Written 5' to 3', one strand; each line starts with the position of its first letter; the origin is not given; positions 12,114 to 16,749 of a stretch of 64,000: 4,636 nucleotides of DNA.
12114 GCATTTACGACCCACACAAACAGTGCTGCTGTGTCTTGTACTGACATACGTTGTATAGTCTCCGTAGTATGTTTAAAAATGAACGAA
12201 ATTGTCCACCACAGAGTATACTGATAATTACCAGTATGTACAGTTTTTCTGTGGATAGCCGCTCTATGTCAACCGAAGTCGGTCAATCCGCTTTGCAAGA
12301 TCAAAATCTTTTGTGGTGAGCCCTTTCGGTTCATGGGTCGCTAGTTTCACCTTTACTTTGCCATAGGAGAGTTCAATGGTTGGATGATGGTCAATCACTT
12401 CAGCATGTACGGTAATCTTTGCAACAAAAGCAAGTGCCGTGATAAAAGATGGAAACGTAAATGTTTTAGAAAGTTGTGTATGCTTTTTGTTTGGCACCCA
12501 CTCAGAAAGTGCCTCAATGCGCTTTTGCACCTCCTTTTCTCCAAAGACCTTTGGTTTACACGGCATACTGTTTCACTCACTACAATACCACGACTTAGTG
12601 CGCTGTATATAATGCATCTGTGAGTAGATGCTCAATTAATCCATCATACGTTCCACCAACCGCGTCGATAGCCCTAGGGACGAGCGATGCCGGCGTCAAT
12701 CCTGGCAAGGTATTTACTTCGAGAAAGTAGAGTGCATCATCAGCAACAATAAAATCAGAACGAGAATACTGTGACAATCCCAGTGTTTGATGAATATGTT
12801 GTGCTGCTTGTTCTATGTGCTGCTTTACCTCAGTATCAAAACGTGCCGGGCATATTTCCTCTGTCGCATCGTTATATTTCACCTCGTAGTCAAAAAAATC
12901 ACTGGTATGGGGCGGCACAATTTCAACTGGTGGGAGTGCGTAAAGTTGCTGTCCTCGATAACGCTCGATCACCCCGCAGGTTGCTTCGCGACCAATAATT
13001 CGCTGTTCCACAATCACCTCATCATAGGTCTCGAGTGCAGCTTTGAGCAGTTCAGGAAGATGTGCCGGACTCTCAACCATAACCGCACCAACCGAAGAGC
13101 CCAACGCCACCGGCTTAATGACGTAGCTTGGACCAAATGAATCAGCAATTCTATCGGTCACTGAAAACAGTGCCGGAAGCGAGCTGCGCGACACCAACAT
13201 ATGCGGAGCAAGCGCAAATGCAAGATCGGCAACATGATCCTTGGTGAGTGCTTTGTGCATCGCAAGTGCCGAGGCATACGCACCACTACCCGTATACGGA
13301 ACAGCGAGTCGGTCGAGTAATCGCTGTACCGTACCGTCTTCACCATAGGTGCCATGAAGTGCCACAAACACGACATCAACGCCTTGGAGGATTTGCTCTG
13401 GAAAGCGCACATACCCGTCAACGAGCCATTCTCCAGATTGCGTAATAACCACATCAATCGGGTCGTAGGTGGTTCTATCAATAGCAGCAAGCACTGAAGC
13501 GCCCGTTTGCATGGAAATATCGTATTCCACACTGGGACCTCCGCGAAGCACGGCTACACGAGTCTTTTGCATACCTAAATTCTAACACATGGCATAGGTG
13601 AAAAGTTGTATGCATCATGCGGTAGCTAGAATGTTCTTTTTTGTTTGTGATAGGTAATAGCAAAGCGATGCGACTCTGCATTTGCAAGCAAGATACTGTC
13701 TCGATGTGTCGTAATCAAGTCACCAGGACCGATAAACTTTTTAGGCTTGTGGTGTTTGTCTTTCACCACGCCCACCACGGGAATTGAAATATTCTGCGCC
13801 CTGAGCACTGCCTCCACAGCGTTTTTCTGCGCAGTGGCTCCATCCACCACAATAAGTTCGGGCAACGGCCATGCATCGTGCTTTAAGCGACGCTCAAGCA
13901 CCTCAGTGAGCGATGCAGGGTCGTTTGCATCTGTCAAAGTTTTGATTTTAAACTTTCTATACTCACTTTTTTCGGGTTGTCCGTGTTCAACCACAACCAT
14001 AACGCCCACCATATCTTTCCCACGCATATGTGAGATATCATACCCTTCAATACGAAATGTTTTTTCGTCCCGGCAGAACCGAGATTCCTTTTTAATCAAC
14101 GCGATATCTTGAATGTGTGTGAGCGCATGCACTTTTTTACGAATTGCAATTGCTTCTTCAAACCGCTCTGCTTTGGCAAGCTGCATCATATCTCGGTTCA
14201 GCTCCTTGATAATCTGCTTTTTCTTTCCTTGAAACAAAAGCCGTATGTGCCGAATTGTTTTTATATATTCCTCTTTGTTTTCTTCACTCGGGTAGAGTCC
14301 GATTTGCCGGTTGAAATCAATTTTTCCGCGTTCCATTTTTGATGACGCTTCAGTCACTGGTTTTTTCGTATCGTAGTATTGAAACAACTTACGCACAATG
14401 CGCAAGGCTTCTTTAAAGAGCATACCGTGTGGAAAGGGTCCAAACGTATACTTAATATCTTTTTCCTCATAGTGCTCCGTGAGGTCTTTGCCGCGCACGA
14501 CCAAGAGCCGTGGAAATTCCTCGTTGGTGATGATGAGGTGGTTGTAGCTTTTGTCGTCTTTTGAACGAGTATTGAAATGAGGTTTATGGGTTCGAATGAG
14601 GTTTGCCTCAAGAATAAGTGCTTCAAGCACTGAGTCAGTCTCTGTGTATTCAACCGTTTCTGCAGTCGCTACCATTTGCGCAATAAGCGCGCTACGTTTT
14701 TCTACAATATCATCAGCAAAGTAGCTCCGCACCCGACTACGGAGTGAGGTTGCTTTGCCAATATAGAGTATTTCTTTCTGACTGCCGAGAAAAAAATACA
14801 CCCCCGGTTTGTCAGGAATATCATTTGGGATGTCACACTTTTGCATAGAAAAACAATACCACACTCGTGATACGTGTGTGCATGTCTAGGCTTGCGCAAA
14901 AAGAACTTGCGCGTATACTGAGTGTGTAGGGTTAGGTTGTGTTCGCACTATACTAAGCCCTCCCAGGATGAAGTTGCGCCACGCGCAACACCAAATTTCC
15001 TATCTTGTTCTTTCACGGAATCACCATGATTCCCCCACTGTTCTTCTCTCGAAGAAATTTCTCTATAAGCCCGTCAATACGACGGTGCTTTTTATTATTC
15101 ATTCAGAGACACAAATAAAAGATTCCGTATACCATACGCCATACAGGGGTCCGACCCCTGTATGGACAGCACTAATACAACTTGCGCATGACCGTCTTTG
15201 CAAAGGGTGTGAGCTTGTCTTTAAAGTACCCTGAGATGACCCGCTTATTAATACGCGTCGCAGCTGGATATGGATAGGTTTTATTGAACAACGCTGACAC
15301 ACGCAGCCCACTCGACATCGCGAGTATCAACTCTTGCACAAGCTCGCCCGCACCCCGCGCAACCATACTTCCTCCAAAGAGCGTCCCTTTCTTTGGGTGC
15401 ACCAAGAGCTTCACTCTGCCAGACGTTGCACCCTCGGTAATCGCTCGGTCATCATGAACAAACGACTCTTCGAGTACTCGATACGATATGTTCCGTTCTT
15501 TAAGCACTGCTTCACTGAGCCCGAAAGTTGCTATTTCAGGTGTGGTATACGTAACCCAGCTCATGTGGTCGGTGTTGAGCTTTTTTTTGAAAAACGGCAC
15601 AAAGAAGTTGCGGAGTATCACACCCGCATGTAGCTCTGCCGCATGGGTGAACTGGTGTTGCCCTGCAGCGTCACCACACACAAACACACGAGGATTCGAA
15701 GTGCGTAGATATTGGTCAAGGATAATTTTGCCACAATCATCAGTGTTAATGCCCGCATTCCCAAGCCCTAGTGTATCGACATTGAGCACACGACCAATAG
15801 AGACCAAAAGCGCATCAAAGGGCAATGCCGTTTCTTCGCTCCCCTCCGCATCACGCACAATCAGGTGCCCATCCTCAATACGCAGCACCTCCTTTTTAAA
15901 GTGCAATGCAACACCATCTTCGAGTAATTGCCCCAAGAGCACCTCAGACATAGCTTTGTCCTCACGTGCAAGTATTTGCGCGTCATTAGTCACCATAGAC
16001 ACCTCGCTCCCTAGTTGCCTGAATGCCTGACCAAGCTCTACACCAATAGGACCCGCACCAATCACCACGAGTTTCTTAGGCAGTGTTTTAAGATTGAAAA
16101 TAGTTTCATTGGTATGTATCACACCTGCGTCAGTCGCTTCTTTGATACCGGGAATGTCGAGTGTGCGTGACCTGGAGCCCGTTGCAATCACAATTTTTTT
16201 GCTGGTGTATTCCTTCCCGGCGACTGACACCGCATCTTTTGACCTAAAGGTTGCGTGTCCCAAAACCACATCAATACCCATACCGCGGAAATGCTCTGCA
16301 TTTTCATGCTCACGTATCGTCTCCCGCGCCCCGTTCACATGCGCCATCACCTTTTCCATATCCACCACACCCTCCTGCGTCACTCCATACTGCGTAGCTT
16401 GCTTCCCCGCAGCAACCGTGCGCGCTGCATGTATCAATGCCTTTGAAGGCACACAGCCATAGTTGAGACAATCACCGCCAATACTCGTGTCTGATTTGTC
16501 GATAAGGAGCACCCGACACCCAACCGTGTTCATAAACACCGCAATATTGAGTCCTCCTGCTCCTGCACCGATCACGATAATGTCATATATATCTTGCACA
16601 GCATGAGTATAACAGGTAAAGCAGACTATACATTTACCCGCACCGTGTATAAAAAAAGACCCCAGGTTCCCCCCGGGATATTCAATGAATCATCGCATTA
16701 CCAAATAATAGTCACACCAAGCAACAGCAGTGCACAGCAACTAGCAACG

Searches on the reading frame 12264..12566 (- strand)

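Call 54: search_protein_families(library=pfam, proteins=[window:12264-12566:-], max_evalue=0.00001)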
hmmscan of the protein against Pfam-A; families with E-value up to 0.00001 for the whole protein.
window:12264-12566:- (100 aa): 1 family
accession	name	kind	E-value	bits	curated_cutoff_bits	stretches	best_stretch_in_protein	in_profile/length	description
PF01329.24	Pterin_4a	-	1e-26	93.3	26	1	10-97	5-91/91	Pterin 4 alpha carbinolamine dehydratase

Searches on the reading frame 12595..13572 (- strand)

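Call 54: search_protein_families(library=pfam, proteins=[window:12595-13572:-], max_evalue=0.00001)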
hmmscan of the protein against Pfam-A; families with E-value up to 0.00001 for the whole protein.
window:12595-13572:- (325 aa): 3 families
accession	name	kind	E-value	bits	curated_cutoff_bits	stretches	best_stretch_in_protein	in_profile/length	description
PF07478.18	Dala_Dala_lig_C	-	4.4e-40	137.8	24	1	122-317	10-203/204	D-ala D-ala ligase C-terminus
PF01820.27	Dala_Dala_lig_N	-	1.6e-24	87.2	34.6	2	60-96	85-121/121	D-ala D-ala ligase N-terminus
PF02222.28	ATP-grasp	-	7.2e-06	26.2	27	0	139-286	22-159/179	ATP-grasp domain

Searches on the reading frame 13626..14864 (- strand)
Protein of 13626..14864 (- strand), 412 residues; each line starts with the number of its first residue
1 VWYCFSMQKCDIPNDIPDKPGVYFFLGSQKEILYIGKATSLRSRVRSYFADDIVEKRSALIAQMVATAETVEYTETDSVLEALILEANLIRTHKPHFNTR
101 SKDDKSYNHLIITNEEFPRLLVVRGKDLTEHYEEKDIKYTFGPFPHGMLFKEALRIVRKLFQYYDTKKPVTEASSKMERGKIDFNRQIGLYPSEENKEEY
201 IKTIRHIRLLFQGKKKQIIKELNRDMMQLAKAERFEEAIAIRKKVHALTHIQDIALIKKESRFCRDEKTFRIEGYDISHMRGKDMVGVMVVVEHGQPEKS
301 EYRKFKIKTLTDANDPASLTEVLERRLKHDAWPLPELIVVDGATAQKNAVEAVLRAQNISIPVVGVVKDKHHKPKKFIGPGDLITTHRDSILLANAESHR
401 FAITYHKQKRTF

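Call 54: search_protein_families(library=pfam, proteins=[window:13626-14864:-], max_evalue=0.00001)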
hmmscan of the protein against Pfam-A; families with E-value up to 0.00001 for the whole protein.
window:13626-14864:- (412 aa): 2 families
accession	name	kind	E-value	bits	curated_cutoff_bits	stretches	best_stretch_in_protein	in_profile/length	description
PF08459.17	UvrC_RNaseH_dom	-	1.6e-35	122.8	22.3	1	267-402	8-158/159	UvrC RNAse H endonuclease domain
PF01541.30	GIY-YIG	-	3.8e-08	34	22.6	1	20-96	2-76/78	GIY-YIG catalytic domain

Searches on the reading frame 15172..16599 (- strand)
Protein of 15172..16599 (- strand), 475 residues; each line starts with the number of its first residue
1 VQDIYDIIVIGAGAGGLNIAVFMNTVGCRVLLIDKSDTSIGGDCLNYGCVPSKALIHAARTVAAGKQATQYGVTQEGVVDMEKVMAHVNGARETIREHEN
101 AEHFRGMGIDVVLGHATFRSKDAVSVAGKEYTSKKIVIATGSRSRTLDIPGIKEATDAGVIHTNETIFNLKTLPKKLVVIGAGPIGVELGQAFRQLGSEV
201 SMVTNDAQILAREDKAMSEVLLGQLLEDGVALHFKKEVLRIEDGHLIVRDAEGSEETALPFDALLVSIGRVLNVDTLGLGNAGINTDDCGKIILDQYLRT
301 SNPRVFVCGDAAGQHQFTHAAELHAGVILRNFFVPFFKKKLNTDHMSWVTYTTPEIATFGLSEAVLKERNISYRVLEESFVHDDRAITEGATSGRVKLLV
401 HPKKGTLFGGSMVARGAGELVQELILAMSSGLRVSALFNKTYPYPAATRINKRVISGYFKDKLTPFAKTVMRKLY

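Call 54: search_protein_families(library=pfam, proteins=[window:15172-16599:-], max_evalue=0.00001)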
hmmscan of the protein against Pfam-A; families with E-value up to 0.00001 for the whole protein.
window:15172-16599:- (475 aa): 8 families
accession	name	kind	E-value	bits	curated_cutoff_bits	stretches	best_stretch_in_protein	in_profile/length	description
PF07992.20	Pyr_redox_2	-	1.9e-59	202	26.1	1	5-323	1-289/291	Pyridine nucleotide-disulphide oxidoreductase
PF02852.28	Pyr_redox_dim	-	1.7e-22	80.1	25.3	1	347-448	2-103/110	Pyridine nucleotide-disulphide oxidoreductase, dimerisation domain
PF00070.33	Pyr_redox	-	1.2e-19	71.1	22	1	176-243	1-68/82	Pyridine nucleotide-disulphide oxidoreductase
PF13738.12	Pyr_redox_3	-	4.7e-13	49.5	30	1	124-309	116-305/305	Pyridine nucleotide-disulphide oxidoreductase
PF01134.28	GIDA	-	2.2e-08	34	22.1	0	6-144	1-152/391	Glucose inhibited division protein A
PF03486.20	HI0933_like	-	1.1e-06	28.7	50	0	6-37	2-33/244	HI0933-like protein Rossmann domain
PF13450.12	NAD_binding_8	-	4.7e-06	27.2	21.9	0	9-47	1-38/68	NAD(P)-binding Rossmann-like domain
PF01494.25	FAD_binding_3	-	8.1e-06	25.7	22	0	6-39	3-36/349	FAD binding domain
